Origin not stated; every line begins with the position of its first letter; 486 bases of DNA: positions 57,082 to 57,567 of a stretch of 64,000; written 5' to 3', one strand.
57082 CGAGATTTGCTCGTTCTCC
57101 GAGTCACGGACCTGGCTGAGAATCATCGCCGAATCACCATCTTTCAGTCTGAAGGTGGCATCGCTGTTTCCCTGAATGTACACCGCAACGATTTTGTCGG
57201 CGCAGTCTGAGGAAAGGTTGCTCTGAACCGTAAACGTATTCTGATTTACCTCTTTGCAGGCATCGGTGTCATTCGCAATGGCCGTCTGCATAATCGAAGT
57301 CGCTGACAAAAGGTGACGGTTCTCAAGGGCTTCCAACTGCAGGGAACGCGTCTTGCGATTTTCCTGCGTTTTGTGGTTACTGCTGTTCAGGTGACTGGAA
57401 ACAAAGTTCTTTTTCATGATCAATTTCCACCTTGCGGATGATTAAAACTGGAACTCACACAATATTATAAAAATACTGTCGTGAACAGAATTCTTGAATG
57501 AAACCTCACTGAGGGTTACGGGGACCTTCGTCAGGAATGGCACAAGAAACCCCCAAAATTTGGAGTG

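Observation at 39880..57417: Tandem pair of giant genes (about 3,218 and 2,573 aa) with the same end architecture: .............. head, cohesin-like plus dockerin tail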

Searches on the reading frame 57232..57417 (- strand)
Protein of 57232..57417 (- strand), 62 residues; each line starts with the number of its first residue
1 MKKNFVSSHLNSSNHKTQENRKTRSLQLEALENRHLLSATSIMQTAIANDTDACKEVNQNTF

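Call 85: search_protein_families(library=ncbifam, proteins=[window:57232-57417:-], max_evalue=10)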
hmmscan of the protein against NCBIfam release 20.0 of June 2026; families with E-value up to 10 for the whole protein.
seq(62 aa): 1 family
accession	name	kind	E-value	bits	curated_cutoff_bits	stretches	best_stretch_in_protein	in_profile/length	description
NF012209.1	LEPR-8K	domain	0.096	12.4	17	1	26-40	1-15/24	LEPR-XLL domain-containing protein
